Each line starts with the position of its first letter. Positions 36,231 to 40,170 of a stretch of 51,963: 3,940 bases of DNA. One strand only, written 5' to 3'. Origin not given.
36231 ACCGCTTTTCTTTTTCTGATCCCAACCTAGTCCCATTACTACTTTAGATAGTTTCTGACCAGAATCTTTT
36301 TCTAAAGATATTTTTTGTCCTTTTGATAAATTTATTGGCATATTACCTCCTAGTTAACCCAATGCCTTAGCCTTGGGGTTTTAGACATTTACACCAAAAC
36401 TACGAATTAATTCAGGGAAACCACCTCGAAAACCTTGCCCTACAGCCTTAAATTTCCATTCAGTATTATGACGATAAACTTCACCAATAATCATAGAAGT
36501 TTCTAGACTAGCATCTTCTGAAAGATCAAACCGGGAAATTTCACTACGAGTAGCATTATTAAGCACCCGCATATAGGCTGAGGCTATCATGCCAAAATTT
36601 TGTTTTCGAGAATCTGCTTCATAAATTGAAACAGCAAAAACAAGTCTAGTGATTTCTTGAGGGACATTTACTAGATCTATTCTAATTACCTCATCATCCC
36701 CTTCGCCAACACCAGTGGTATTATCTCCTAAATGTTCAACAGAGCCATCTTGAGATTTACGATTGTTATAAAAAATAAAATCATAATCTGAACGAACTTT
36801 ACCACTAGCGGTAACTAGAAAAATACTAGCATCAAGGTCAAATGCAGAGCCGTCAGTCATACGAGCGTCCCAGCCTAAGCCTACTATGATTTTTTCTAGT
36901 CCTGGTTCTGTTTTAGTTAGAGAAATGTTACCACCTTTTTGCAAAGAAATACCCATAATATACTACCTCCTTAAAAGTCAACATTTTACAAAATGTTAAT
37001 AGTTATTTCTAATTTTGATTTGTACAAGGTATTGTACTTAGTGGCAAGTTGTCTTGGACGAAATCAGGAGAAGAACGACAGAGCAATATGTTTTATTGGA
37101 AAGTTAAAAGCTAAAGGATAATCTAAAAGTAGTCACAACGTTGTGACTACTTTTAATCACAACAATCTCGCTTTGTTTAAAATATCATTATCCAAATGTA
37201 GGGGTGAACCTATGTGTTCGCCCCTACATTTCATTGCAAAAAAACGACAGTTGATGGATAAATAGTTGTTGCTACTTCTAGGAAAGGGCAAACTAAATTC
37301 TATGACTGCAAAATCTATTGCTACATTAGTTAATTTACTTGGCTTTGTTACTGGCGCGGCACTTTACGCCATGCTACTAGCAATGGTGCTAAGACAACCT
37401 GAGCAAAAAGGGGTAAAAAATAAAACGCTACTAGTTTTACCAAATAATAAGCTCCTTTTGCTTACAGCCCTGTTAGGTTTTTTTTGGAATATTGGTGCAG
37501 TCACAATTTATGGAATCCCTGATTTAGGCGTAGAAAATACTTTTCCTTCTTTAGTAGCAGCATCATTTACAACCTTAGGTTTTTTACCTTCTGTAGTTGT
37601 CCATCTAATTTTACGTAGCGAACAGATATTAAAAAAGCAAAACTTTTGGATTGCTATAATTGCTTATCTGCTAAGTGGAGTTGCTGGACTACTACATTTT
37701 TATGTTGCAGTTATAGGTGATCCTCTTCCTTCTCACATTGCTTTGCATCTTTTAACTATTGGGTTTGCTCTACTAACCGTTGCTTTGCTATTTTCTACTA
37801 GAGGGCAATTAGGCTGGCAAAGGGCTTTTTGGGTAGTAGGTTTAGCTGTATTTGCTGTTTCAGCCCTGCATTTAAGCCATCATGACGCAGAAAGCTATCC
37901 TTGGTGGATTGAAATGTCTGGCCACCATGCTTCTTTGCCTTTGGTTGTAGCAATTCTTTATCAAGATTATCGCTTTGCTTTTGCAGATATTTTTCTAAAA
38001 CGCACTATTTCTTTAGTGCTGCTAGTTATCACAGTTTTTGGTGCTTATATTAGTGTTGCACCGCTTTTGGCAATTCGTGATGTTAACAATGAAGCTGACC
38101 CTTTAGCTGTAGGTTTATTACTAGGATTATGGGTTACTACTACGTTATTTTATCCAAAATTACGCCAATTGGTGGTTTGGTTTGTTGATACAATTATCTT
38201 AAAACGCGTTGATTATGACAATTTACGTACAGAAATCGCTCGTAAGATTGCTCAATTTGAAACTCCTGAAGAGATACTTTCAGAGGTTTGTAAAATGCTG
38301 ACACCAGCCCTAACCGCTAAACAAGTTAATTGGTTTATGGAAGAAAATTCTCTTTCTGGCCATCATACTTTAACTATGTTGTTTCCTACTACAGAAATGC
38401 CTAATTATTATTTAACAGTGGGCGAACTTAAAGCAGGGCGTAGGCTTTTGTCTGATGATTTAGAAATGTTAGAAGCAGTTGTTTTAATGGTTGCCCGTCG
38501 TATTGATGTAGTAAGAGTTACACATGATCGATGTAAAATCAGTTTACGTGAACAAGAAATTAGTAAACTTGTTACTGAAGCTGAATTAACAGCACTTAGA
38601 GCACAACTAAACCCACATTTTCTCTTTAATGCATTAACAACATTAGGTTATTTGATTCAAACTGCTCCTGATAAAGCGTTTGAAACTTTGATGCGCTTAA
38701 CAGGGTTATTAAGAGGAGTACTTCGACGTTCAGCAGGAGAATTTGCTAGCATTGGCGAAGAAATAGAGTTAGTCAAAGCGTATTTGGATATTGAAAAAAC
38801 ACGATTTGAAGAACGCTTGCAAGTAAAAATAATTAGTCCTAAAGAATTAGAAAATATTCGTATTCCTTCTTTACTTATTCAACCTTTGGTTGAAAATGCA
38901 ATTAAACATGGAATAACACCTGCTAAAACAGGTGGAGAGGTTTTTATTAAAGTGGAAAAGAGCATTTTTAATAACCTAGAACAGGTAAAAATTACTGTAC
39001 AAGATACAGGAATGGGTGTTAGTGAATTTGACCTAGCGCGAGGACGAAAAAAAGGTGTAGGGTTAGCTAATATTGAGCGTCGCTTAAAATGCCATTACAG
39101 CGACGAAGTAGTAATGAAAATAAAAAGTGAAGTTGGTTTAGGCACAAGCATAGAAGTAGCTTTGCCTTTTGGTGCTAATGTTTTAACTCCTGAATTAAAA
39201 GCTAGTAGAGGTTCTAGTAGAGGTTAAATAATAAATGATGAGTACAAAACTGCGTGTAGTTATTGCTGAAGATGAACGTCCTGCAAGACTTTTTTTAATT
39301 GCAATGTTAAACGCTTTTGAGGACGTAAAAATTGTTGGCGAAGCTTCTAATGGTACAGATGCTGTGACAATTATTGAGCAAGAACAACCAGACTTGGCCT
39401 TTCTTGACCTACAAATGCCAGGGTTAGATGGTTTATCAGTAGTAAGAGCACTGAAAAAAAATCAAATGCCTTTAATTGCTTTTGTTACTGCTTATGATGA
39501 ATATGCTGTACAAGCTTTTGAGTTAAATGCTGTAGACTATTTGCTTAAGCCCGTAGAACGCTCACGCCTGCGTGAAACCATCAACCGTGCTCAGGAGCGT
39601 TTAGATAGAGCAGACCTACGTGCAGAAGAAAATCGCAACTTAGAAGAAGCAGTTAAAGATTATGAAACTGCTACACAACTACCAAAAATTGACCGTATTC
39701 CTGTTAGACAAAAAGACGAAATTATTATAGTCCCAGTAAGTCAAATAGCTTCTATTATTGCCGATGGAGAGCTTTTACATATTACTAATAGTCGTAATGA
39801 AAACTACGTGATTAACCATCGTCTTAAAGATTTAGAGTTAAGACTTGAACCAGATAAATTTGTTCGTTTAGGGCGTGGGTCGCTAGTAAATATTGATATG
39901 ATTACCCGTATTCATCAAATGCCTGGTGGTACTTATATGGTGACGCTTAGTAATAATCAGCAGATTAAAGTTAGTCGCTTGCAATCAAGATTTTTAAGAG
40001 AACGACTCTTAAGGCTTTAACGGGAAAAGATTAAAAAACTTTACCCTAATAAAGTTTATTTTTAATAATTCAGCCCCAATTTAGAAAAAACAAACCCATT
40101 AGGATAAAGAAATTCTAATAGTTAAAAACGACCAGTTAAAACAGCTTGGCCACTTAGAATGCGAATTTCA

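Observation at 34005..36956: TerD-only three-gene cluster whose last gene is a PspA(IM30)-TerD fusion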

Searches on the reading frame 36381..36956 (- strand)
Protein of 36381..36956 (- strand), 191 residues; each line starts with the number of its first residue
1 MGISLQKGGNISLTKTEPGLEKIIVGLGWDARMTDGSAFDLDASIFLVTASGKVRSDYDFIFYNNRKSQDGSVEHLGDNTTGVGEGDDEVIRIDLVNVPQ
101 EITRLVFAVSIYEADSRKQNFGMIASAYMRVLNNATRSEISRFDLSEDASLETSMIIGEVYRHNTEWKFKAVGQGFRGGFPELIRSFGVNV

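Call 3: search_protein_families(library=pfam, proteins=[window:36381-36956:-], max_evalue=0.1)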
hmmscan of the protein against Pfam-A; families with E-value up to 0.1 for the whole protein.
window:36381-36956:- (191 aa): 1 family
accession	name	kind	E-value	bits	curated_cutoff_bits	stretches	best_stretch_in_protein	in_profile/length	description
PF02342.23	TerD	-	1.8e-81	272.5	25.3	1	1-187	1-187/187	TerD domain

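Call 4: search_protein_families(library=ncbifam, proteins=[window:36381-36956:-], max_evalue=0.1)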
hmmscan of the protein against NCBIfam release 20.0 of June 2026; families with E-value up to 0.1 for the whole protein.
window:36381-36956:- (191 aa): 0 families

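Call 25: search_protein_families(library=padloc, proteins=[window:36381-36956:-], max_evalue=0.01)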
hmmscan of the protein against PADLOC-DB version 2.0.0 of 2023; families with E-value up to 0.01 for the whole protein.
window:36381-36956:- (191 aa): 0 families

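Call 82: search_solved_structures(query=window:36381-36956:-, max_evalue=0.00001, show_alignments=1)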
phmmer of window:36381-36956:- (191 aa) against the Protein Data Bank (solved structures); distinct sequences matched with E-value up to 0.00001: 3.
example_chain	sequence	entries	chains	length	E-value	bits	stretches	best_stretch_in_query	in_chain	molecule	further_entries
3ibz_A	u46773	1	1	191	2.8e-76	258.7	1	1-191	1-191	Putative tellurium resistant like protein TerD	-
2kxt_A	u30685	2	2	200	7.2e-75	254.1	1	1-190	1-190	Tellurite resistance protein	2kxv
2qng_A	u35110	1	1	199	3.1e-06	30.5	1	17-172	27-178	Uncharacterized protein SAV2460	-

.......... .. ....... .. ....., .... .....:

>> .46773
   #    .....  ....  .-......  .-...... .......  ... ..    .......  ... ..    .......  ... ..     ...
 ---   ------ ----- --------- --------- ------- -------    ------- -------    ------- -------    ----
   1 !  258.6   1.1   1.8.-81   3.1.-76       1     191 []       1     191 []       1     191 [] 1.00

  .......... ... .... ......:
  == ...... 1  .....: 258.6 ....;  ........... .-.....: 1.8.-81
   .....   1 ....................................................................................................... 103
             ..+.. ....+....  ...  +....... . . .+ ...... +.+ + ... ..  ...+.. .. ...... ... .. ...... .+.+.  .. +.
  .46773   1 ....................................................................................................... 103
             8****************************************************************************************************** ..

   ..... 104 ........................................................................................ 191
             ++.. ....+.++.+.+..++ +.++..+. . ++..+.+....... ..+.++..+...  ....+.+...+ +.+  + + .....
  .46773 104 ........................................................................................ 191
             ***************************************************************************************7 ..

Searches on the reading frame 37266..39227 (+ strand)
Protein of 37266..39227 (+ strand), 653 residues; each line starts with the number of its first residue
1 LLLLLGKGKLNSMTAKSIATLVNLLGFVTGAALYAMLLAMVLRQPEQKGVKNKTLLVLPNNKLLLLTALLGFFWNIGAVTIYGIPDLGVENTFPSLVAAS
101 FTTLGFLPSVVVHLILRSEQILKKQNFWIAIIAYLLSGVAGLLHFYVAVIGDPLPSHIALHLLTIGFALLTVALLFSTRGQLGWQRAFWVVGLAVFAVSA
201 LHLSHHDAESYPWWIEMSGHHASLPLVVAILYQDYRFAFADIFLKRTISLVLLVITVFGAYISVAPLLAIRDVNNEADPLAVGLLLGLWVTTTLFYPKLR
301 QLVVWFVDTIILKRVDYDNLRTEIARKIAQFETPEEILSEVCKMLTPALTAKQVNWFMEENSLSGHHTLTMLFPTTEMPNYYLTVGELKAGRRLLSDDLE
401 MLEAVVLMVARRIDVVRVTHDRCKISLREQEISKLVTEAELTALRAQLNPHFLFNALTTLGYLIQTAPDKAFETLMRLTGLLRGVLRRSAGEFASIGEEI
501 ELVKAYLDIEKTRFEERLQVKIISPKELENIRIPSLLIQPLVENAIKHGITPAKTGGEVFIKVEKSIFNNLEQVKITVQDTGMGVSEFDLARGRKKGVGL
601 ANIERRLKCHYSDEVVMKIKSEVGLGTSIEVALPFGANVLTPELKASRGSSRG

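Call 24: search_protein_families(library=pfam, proteins=[window:37266-39227:+], max_evalue=0.01)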
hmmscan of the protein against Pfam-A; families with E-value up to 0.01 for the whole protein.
window:37266-39227:+ (653 aa): 2 families
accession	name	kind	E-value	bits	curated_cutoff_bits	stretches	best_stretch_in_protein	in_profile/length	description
PF06580.19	His_kinase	-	1.5e-22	80.1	25.2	1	439-518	1-81/81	Histidine kinase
PF02518.31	HATPase_c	-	3.8e-09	37.4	26.4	1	536-635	8-109/111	Histidine kinase-, DNA gyrase B-, and HSP90-like ATPase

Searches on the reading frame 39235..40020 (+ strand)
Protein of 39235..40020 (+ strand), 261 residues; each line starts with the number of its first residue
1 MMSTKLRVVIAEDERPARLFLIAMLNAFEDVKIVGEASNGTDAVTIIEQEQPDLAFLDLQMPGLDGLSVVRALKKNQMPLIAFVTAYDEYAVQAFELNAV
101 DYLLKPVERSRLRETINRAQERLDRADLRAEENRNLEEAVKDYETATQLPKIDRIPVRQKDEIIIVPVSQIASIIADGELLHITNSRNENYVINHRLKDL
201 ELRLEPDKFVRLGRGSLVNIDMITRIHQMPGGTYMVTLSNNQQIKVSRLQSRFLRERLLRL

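Call 24: search_protein_families(library=pfam, proteins=[window:39235-40020:+], max_evalue=0.01)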
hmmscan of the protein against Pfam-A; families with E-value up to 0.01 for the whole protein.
window:39235-40020:+ (261 aa): 2 families
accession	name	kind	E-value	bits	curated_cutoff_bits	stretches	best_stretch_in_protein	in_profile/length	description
PF00072.30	Response_reg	-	7e-24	84.6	30.2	1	8-116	1-110/111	Response regulator receiver domain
PF04397.21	LytTR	-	2.9e-18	66.3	22.6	1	161-258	1-97/98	LytTr DNA-binding domain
